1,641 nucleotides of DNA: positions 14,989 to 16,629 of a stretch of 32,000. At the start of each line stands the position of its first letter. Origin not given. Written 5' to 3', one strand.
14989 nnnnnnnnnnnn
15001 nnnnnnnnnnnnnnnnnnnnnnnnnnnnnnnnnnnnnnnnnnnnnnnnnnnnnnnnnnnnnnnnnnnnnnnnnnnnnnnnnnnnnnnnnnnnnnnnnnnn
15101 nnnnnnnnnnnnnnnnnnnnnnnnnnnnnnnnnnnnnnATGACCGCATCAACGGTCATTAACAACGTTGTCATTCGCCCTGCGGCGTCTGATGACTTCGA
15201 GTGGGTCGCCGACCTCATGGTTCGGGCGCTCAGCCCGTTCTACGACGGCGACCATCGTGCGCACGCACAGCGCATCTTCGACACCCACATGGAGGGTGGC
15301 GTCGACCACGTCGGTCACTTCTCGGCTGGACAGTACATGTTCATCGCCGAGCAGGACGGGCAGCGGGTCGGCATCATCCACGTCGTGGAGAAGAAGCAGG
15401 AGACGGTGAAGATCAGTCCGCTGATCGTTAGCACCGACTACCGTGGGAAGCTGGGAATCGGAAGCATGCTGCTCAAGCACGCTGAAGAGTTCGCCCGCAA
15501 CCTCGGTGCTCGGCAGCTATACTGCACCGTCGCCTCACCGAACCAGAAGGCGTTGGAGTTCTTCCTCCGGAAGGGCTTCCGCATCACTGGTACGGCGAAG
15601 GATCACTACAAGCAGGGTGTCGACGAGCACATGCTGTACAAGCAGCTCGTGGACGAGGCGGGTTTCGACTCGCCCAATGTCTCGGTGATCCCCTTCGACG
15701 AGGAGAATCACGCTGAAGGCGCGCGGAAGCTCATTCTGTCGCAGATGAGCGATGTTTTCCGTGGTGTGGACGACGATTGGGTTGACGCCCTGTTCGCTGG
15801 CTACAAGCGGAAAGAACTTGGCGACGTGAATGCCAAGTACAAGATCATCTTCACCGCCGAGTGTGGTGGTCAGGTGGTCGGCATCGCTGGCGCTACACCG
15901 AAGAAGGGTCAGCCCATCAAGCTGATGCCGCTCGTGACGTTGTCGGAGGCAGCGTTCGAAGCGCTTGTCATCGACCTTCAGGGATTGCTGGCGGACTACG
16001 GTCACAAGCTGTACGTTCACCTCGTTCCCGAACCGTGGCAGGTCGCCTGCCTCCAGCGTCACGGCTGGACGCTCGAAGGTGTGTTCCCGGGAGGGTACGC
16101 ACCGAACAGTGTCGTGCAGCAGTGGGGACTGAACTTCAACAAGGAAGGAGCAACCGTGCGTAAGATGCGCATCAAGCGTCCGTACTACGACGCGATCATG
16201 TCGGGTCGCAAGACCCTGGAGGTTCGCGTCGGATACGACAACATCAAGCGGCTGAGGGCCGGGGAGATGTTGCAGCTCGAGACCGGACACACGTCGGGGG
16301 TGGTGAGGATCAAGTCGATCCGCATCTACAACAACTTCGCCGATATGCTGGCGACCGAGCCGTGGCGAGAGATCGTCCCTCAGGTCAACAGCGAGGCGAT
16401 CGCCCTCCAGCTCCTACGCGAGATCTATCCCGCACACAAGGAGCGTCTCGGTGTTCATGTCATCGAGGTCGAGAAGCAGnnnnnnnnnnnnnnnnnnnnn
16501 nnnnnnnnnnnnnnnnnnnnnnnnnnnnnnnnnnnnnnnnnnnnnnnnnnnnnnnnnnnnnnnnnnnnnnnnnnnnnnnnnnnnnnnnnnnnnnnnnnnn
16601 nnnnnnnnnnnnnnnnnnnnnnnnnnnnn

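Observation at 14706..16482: Adjacent ASCH pair (native stand-alone ASCH plus alien GNAT-GNAT-ASCH): candidate uncharacterised two-gene acyl-nucleobase module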

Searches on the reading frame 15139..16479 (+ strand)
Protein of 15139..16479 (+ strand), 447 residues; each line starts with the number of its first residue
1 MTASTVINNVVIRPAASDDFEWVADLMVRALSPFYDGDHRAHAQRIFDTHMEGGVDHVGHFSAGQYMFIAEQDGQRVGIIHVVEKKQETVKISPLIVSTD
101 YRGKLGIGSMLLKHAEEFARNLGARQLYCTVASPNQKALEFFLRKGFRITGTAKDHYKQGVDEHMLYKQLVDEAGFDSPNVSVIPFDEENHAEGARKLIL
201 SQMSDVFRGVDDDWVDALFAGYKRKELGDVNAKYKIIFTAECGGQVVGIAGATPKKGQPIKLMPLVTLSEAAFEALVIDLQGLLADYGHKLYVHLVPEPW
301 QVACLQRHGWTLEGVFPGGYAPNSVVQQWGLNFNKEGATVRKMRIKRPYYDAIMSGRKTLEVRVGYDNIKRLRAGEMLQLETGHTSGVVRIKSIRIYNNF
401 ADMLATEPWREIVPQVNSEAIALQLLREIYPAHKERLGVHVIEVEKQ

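Call 3: search_protein_families(library=pfam, proteins=[window:15139-16479:+], max_evalue=0.01)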
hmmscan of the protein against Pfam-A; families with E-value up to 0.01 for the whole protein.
window:15139-16479:+ (447 aa): 6 families
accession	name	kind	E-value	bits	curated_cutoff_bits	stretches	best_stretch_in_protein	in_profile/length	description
PF00583.31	Acetyltransf_1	-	2e-16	60.8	20.7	1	62-147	31-116/116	Acetyltransferase (GNAT) family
PF13508.13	Acetyltransf_7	-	2.6e-14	53.8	27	1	65-148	3-83/84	Acetyltransferase (GNAT) domain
PF13673.13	Acetyltransf_10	-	2.3e-11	44.2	23.6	1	63-152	29-112/128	Acetyltransferase (GNAT) domain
PF13420.13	Acetyltransf_4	-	6.1e-11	43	24.3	1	42-160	32-147/155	Acetyltransferase (GNAT) domain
PF04266.20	ASCH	-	2.4e-10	41.4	21.2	1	344-446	2-101/103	ASCH domain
PF13302.13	Acetyltransf_3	-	4e-05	24.8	25.4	1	10-148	2-138/138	Acetyltransferase (GNAT) domain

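Call 4: search_protein_families(library=ncbifam, proteins=[window:15139-16479:+], max_evalue=0.01)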
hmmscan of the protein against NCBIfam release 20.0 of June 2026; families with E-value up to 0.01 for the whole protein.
window:15139-16479:+ (447 aa): 20 families
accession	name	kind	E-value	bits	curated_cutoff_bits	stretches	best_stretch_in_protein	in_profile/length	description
TIGR01575.1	rimI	equivalog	5.9e-12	45.9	86.4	1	66-161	33-126/132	ribosomal protein S18-alanine N-acetyltransferase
NF000487.1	stat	exception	1.9e-08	34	420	1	72-168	86-184/189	streptothricin N-acetyltransferase STAT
TIGR03585.1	PseH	equivalog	4.4e-08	33.4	93.1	1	65-160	51-146/156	UDP-4-amino-4,6-dideoxy-N-acetyl-beta-L-altrosamine N-acetyltransferase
NF000359.1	sat3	exception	1.4e-07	31.7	360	1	55-158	63-163/180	streptothricin N-acetyltransferase Sat3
NF008212.0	PRK10975.1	equivalog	2.3e-07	30.9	219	1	32-157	112-230/232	dTDP-4-amino-4,6-dideoxy-D-galactose acyltransferase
TIGR04045.1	MSMEG_0567_GNAT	equivalog_domain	1.3e-05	24.8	68.45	1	44-137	28-120/153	MSMEG_0567/Sll0786 family nitrogen starvation N-acetyltransferase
TIGR02382.1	wecD_rffC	equivalog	1.4e-05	24.8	195.1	1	29-154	69-187/191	dTDP-4-amino-4,6-dideoxy-D-galactose acyltransferase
NF011709.0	PRK15130.1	equivalog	2.2e-05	24.3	218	1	65-155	57-148/186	spermidine N1-acetyltransferase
NF040501.1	resist_ArsN2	equivalog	0.0001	21.9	125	1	65-149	24-103/133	arsenic resistance N-acetyltransferase ArsN2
NF007853.0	PRK10562.1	equivalog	0.00011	22.4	125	1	67-157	50-130/146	N-acetyltransferase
NF040503.1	resist_ArsN1a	equivalog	0.00017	21.4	170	1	96-157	83-143/159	arsinothricin resistance N-acetyltransferase ArsN1 family A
NF007530.0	PRK10146.1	equivalog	0.00018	21.8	142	1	69-148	51-134/144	aminoalkylphosphonate N-acetyltransferase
NF053587.1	SpmdActasePaiA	equivalog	0.00027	20.8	250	1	86-153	87-153/172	spermidine/spermine N(1)-acetyltransferase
NF007807.0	PRK10514.1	equivalog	0.00038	20.4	134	1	91-154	72-129/147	acetyltransferase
NF005840.0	PRK07757.1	equivalog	0.00052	20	154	1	67-150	44-121/153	N-acetyltransferase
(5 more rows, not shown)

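Call 9: search_solved_structures(query=window:15139-16479:+, max_evalue=1, show_alignments=3)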
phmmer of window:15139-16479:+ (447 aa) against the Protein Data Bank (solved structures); distinct sequences matched with E-value up to 1: 69 (the best 60 are shown).
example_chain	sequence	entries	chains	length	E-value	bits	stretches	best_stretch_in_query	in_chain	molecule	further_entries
1s04_A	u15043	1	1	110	1.2e-09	41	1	343-445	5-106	hypothetical protein PF0455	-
2z0t_A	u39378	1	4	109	3.8e-09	39.3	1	343-445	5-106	Putative uncharacterized protein PH0355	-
1y9k_A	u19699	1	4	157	5.1e-08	35.6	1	67-168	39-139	IAA acetyltransferase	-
1xne_A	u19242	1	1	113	1.2e-07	34.3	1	340-442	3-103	hypothetical protein PF0469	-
9mto_A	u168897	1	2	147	1.3e-06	30.9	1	63-158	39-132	[Ribosomal protein bS18]-alanine N-acetyltransferase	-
6yzz_A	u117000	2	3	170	1.5e-06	30.7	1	61-158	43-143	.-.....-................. 50 | Acyl-CoA N-acyltransferases (NAT) superfamily protein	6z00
3tfy_A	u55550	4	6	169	1.3e-05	27.6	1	89-175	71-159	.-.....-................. 50, NatE catalytic subunit | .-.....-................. 50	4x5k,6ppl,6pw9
2ob0_A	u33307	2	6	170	1.4e-05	27.6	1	89-175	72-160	Human MAK3 homolog | N-acetyltransferase 13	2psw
6wf3_A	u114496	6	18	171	1.4e-05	27.5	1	89-175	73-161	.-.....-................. 50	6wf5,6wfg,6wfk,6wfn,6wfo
3wr7_A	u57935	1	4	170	1.7e-05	27.2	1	62-153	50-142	Spermidine N1-acetyltransferase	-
6cy6_A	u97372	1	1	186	1.7e-05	27.2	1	62-153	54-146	Spermidine N(1)-acetyltransferase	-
4r9m_A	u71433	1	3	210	2e-05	27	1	58-153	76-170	Spermidine N(1)-acetyltransferase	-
2i79_A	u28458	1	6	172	6.2e-05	25.4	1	63-154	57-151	Acetyltransferase, GNAT family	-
9f1b_DA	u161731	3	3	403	7.5e-05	25.1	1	91-175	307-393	Glutathione S-transferase class-mu 26 kDa isozyme,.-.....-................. 50 | Glutathione S-transferase class-mu 26 kDa isozyme,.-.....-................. 50,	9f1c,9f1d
5wif_A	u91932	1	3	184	0.00015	24.1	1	62-157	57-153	Spermidine N1-acetyltransferase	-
6wqb_A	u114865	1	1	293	0.0055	19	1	49-155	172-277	N-terminal acetyltransferase, GNAT family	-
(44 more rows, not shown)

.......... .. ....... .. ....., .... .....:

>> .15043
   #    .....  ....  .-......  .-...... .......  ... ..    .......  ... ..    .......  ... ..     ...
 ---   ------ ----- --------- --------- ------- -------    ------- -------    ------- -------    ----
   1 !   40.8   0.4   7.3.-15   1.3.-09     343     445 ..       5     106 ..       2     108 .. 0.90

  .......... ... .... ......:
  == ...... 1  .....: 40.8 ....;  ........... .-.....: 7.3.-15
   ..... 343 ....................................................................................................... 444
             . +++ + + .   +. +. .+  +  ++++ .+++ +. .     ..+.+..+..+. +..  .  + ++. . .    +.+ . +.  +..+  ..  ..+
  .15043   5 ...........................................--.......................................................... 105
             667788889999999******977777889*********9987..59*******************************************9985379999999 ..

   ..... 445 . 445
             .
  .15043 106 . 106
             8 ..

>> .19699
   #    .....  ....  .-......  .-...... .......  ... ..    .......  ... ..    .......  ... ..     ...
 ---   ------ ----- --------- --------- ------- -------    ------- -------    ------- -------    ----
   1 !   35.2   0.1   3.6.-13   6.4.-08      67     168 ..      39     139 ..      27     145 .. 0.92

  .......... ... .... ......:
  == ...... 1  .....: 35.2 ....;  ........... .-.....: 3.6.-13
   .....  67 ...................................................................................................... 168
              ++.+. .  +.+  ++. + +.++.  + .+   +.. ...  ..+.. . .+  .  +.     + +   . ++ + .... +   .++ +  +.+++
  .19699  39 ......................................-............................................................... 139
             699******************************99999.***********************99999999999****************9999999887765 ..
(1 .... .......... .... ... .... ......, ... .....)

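Call 10: find_homologous_proteins(query=window:15139-16479:+, max_evalue=0.001)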
Query window:15139-16479:+ (447 aa): 879 proteins with E <= 0.001 among 7800 candidates; the best 120 are listed.
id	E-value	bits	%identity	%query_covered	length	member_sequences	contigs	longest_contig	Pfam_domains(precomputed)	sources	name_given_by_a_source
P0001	1.2e-294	995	97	100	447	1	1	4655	PF13673.14,PF13420.14,PF13508.14,PF00583.32,PF04266.21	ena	-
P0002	4.5e-294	993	97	100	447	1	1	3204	PF13673.14,PF13420.14,PF13508.14,PF00583.32,PF04266.21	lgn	-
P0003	6.1e-294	993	97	100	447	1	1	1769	PF13673.14,PF13420.14,PF13508.14,PF00583.32,PF04266.21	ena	-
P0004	3.1e-293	990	96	100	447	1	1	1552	PF13673.14,PF13420.14,PF13508.14,PF00583.32,PF04266.21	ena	-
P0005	6.2e-293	989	96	100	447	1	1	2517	PF13673.14,PF13420.14,PF13508.14,PF00583.32,PF04266.21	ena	-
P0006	8.1e-293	989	96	100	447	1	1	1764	PF13673.14,PF13420.14,PF13508.14,PF00583.32,PF04266.21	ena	-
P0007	1.2e-292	988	96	100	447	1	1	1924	PF13673.14,PF13420.14,PF13508.14,PF00583.32,PF04266.21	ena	-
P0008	2.2e-292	988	96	100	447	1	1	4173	PF13673.14,PF13420.14,PF13508.14,PF00583.32,PF04266.21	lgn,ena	-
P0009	6.1e-292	986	96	100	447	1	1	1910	PF13673.14,PF13420.14,PF13302.14,PF13508.14,PF00583.32,PF04266.21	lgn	-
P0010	7.5e-292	986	96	100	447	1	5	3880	PF13673.14,PF13420.14,PF13508.14,PF00583.32,PF04266.21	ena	-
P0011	1.1e-291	985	96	100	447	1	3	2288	PF13673.14,PF13420.14,PF13508.14,PF00583.32,PF04266.21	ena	-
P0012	1.1e-291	985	96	100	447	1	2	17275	PF13673.14,PF13420.14,PF13508.14,PF00583.32,PF04266.21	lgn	-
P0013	1.4e-291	985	96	100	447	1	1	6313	PF13673.14,PF13420.14,PF13508.14,PF00583.32,PF04266.21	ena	-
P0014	1.5e-291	985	96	100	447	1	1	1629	PF13673.14,PF13420.14,PF13302.14,PF13508.14,PF00583.32,PF04266.21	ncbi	-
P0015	1.6e-291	985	96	100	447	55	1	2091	PF13673.14,PF13420.14,PF13508.14,PF00583.32,PF04266.21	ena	-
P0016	2.1e-291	984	96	100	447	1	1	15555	PF13673.14,PF13420.14,PF13508.14,PF00583.32,PF04266.21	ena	-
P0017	2.7e-291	984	96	100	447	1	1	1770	PF13673.14,PF13420.14,PF13508.14,PF00583.32,PF04266.21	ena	-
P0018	4.5e-291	983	96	100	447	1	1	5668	PF13673.14,PF13420.14,PF13508.14,PF00583.32,PF04266.21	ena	-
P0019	5.1e-291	983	96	100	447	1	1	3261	PF13673.14,PF13420.14,PF13508.14,PF00583.32,PF04266.21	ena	-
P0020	6.3e-291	983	96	100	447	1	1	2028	PF13673.14,PF13420.14,PF13508.14,PF00583.32,PF04266.21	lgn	-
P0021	1.1e-290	982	96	100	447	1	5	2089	PF13673.14,PF13420.14,PF13508.14,PF00583.32,PF04266.21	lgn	-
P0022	1.6e-290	981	96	100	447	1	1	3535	PF13673.14,PF13420.14,PF13508.14,PF00583.32,PF04266.21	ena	-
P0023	1.8e-290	981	95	100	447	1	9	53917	PF13673.14,PF13420.14,PF13302.14,PF13508.14,PF00583.32,PF04266.21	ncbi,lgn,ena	-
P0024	1.8e-290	981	96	100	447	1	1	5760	PF13673.14,PF13420.14,PF13508.14,PF00583.32,PF04266.21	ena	-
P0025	8.7e-290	979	95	100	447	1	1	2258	PF13673.14,PF13420.14,PF13508.14,PF00583.32,PF04266.21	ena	-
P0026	1.2e-289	979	95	100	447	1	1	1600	PF13673.14,PF13420.14,PF13508.14,PF00583.32,PF04266.21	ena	-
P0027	1.7e-289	978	95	100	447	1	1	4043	PF13673.14,PF13420.14,PF13302.14,PF13508.14,PF00583.32,PF04266.21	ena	-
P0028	2.2e-289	978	95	100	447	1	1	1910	PF13673.14,PF13420.14,PF13508.14,PF00583.32,PF04266.21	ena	-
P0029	2.2e-289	978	95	100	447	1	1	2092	PF13673.14,PF13420.14,PF13302.14,PF13508.14,PF00583.32,PF04266.21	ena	-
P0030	1.3e-288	975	95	100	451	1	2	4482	PF13673.14,PF13420.14,PF13508.14,PF00583.32,PF04266.21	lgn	-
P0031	4.1e-288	974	94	100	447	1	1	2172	PF13673.14,PF13420.14,PF13508.14,PF00583.32,PF04266.21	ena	-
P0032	1.1e-287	972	94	100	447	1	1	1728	PF13673.14,PF13420.14,PF13508.14,PF00583.32,PF04266.21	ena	-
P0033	3.8e-287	970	94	100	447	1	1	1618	PF13673.14,PF13420.14,PF13508.14,PF00583.32,PF04266.21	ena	-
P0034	3.9e-287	970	94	100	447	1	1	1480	PF13673.14,PF13420.14,PF13508.14,PF00583.32,PF04266.21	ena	-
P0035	5.0e-287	970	94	100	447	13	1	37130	PF13673.14,PF13420.14,PF13508.14,PF00583.32,PF04266.21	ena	-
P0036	5.0e-287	970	94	100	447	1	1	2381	PF13673.14,PF13420.14,PF13302.14,PF13508.14,PF00583.32,PF04266.21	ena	-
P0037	5.1e-287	970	94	100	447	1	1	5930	PF13673.14,PF13420.14,PF13508.14,PF00583.32,PF04266.21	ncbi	-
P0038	9.1e-286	966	94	100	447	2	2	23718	PF13673.14,PF13420.14,PF13508.14,PF00583.32,PF04266.21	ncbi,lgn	-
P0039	1.0e-285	966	94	100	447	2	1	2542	PF13673.14,PF13420.14,PF13508.14,PF00583.32,PF04266.21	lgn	-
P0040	6.5e-285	963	93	100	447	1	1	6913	PF13673.14,PF13420.14,PF13508.14,PF00583.32,PF04266.21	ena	-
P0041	8.5e-285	963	93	100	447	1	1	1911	PF13673.14,PF13420.14,PF13508.14,PF00583.32,PF04266.21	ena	-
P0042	2.3e-284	961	93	100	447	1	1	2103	PF13673.14,PF13420.14,PF13508.14,PF00583.32,PF04266.21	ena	-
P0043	3.1e-284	961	93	100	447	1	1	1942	PF13673.14,PF13420.14,PF13508.14,PF00583.32,PF04266.21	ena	-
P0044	3.2e-284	961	93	100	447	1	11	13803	PF13673.14,PF13420.14,PF13508.14,PF00583.32,PF04266.21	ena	-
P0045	4.4e-284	960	93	100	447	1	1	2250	PF13673.14,PF13420.14,PF13508.14,PF00583.32,PF04266.21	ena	-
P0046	6.0e-284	960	93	100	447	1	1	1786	PF13673.14,PF13420.14,PF13508.14,PF00583.32,PF04266.21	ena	-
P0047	8.2e-284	959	93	100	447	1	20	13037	PF13673.14,PF13420.14,PF13508.14,PF00583.32,PF04266.21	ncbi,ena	-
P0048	1.1e-283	959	93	100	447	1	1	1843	PF13673.14,PF13420.14,PF13508.14,PF00583.32,PF04266.21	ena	-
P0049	1.6e-283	958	93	100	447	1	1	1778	PF13673.14,PF13420.14,PF13508.14,PF00583.32,PF04266.21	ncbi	-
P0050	2.0e-283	958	93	100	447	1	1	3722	PF13673.14,PF13420.14,PF13508.14,PF00583.32,PF04266.21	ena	-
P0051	2.1e-283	958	93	100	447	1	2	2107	PF13673.14,PF13420.14,PF13508.14,PF00583.32,PF04266.21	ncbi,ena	-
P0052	2.2e-283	958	93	100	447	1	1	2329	PF13673.14,PF13420.14,PF13508.14,PF00583.32,PF04266.21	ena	-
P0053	2.8e-283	958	92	100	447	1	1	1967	PF13673.14,PF13420.14,PF13508.14,PF00583.32,PF04266.21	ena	-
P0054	2.9e-283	958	93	100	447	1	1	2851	PF13673.14,PF13420.14,PF13508.14,PF00583.32,PF04266.21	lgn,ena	-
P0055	2.9e-283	958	93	100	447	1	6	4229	PF13673.14,PF13420.14,PF13508.14,PF00583.32,PF04266.21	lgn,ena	-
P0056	3.0e-283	957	93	100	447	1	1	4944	PF13673.14,PF13420.14,PF13508.14,PF00583.32,PF04266.21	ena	-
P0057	3.0e-283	957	93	100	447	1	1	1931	PF13673.14,PF13420.14,PF13508.14,PF00583.32,PF04266.21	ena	-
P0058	3.1e-283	957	93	100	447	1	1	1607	PF13673.14,PF13420.14,PF13508.14,PF00583.32,PF04266.21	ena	-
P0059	5.6e-283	957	92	100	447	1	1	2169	PF13673.14,PF13420.14,PF13508.14,PF00583.32,PF04266.21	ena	-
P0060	5.7e-283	957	93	100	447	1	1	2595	PF13673.14,PF13420.14,PF13508.14,PF00583.32,PF04266.21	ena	-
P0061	5.8e-283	957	93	100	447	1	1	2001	PF13673.14,PF13420.14,PF13508.14,PF00583.32,PF04266.21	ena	-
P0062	7.5e-283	956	92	100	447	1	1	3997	PF13673.14,PF13420.14,PF13508.14,PF00583.32,PF04266.21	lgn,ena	-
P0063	8.0e-283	956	92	100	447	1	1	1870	PF13673.14,PF13420.14,PF13508.14,PF00583.32,PF04266.21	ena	-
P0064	1.0e-282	956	93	100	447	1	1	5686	PF13673.14,PF13420.14,PF13508.14,PF00583.32,PF04266.21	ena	-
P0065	1.1e-282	956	92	100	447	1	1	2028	PF13673.14,PF13420.14,PF13508.14,PF00583.32,PF04266.21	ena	-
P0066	1.4e-282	955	93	100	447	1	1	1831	PF13673.14,PF13420.14,PF13508.14,PF00583.32,PF04266.21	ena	-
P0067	1.5e-282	955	92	100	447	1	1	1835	PF13420.14,PF13508.14,PF00583.32,PF04266.21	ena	-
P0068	2.1e-282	955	92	100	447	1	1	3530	PF13673.14,PF13420.14,PF13508.14,PF00583.32,PF04266.21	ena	-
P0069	3.9e-282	954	92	98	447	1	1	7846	PF13673.14,PF13420.14,PF13508.14,PF00583.32,PF04266.21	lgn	-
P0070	1.4e-281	952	92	100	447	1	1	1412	PF13673.14,PF13420.14,PF13508.14,PF00583.32,PF04266.21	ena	-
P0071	1.5e-281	952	91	100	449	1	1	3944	PF13673.14,PF13420.14,PF13508.14,PF00583.32,PF04266.21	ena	-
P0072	1.6e-281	952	91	100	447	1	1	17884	PF13673.14,PF13420.14,PF13508.14,PF00583.32,PF04266.21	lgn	-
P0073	1.6e-280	948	92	100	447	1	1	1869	PF13673.14,PF13420.14,PF13508.14,PF00583.32,PF04266.21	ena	-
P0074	1.7e-280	948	92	100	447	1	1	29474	PF13673.14,PF13420.14,PF13508.14,PF00583.32,PF04266.21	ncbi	-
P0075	2.3e-279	945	91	100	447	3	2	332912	PF13673.14,PF13420.14,PF13508.14,PF00583.32,PF04266.21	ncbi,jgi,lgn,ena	-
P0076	5.1e-277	937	91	100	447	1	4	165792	PF13673.14,PF13420.14,PF13508.14,PF00583.32,PF04266.21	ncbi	-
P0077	1.0e-275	933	91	100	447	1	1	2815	PF13673.14,PF13420.14,PF13508.14,PF00583.32,PF04266.21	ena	-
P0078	1.2e-274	929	89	100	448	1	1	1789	PF13673.14,PF13420.14,PF13508.14,PF00583.32,PF04266.21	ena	-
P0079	4.3e-271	917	89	100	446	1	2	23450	PF13673.14,PF13420.14,PF13508.14,PF00583.32,PF04266.21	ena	-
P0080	4.6e-267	904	88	100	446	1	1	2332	PF13673.14,PF13420.14,PF13508.14,PF00583.32,PF04266.21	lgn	-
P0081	8.9e-263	890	85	100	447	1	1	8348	PF13673.14,PF13420.14,PF13508.14,PF00583.32,PF04266.21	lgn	-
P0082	3.7e-262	888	85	100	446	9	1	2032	PF13673.14,PF13420.14,PF13508.14,PF00583.32,PF04266.21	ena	-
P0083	2.3e-261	885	86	100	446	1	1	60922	PF13673.14,PF13420.14,PF13508.14,PF00583.32,PF04266.21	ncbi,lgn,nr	ncbi:MAG: GNAT family N-acetyltransferase [Candidatus Saccharibacteria bacterium]|nr:GNAT family N-a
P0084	3.0e-261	885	86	100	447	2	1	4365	PF13673.14,PF13420.14,PF13508.14,PF00583.32,PF04266.21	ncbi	-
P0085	2.5e-260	882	85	100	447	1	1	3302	PF13673.14,PF13420.14,PF13508.14,PF00583.32,PF04266.21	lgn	-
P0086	4.2e-259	878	84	100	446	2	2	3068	PF13673.14,PF13420.14,PF13508.14,PF00583.32,PF04266.21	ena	-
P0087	3.2e-258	875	85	100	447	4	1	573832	PF13673.14,PF13420.14,PF13508.14,PF00583.32,PF04266.21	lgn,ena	-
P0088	9.3e-258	873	84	100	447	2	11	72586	PF13673.14,PF13420.14,PF13302.14,PF13508.14,PF00583.32,PF04266.21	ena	-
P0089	2.2e-257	872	84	100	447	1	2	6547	PF13673.14,PF13420.14,PF13302.14,PF13508.14,PF00583.32,PF04266.21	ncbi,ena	-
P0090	8.6e-257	870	83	100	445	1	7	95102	PF13673.14,PF13420.14,PF13508.14,PF00583.32,PF04266.21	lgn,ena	-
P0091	1.6e-256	869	83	100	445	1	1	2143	PF13673.14,PF13420.14,PF13508.14,PF00583.32,PF04266.21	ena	-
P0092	3.7e-256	868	85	100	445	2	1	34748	PF13673.14,PF13420.14,PF13508.14,PF00583.32,PF04266.21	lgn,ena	-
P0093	1.3e-254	863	83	100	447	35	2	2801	PF13673.14,PF13420.14,PF13508.14,PF00583.32,PF04266.21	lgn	-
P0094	5.9e-254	861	84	99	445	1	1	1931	PF13673.14,PF13420.14,PF13508.14,PF00583.32,PF04266.21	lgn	-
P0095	1.1e-253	860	83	100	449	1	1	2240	PF13673.14,PF13420.14,PF13508.14,PF00583.32,PF04266.21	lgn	-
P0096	2.9e-253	859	88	94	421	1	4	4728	PF13673.14,PF13420.14,PF13508.14,PF00583.32,PF04266.21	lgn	-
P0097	3.2e-253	859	83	100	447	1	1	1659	PF13673.14,PF13420.14,PF13508.14,PF00583.32,PF04266.21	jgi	jgi:ASC-1-like (ASCH) protein/ribosomal protein S18 acetylase RimI-like enzyme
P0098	6.8e-253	857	82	100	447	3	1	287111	PF13673.14,PF13420.14,PF13508.14,PF00583.32,PF04266.21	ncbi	-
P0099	1.2e-250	850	83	98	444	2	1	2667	PF13673.14,PF13420.14,PF13508.14,PF00583.32,PF04266.21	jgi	jgi:ASC-1-like (ASCH) protein/ribosomal protein S18 acetylase RimI-like enzyme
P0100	1.8e-250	849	83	99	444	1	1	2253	PF13673.14,PF13420.14,PF13508.14,PF00583.32,PF04266.21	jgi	jgi:ASC-1-like (ASCH) protein/ribosomal protein S18 acetylase RimI-like enzyme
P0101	6.2e-250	848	81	100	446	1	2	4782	PF13673.14,PF13420.14,PF13508.14,PF00583.32,PF04266.21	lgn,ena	-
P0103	1.5e-249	846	83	100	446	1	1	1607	PF13673.14,PF13420.14,PF13508.14,PF00583.32,PF04266.21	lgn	-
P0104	1.6e-249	846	82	100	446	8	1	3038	PF13673.14,PF13420.14,PF13508.14,PF00583.32,PF04266.21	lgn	-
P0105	2.1e-249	846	80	99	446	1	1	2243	PF13673.14,PF13420.14,PF13508.14,PF00583.32,PF04266.21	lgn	-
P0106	3.1e-249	845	80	100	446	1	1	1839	PF13673.14,PF13420.14,PF13508.14,PF00583.32,PF04266.21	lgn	-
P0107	3.5e-249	845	80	100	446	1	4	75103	PF13673.14,PF13420.14,PF13508.14,PF00583.32,PF04266.21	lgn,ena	-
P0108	5.9e-249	844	80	100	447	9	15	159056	PF13673.14,PF13420.14,PF13508.14,PF00583.32,PF04266.21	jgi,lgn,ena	-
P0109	8.9e-249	844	80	100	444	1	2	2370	PF13673.14,PF13420.14,PF13508.14,PF00583.32,PF04266.21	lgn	-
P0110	2.4e-248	842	80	100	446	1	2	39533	PF13673.14,PF13420.14,PF13508.14,PF00583.32,PF04266.21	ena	-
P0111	3.5e-248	842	80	100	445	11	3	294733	PF13673.14,PF13420.14,PF13508.14,PF00583.32,PF04266.21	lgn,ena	-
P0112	3.8e-248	842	81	100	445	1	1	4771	PF13673.14,PF13420.14,PF13508.14,PF00583.32,PF04266.21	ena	-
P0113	5.2e-248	841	81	100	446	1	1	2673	PF13420.14,PF13508.14,PF00583.32,PF04266.21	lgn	-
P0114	2.1e-247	839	79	100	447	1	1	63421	PF13673.14,PF13420.14,PF13508.14,PF00583.32,PF04266.21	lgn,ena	-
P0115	2.6e-247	839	82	99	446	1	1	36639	PF13673.14,PF13420.14,PF13508.14,PF00583.32,PF04266.21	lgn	-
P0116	3.6e-247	839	80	100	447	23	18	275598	PF13673.14,PF13420.14,PF13508.14,PF00583.32,PF04266.21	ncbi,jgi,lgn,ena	jgi:acetyltransferase, GNAT family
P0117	5.9e-247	838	80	100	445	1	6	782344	PF13673.14,PF13420.14,PF13508.14,PF00583.32,PF04266.21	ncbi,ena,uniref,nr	ncbi:GNAT family N-acetyltransferase [Candidatus Nanosynbacter featherlites]|uniref:GNAT family N-ac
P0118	6.5e-247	838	80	98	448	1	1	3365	PF13673.14,PF13420.14,PF13508.14,PF00583.32,PF04266.21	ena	-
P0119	1.4e-246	837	79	99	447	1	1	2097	PF13673.14,PF13420.14,PF13508.14,PF00583.32,PF04266.21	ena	-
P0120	1.9e-246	836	79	100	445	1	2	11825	PF13673.14,PF13420.14,PF13508.14,PF00583.32,PF04266.21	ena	-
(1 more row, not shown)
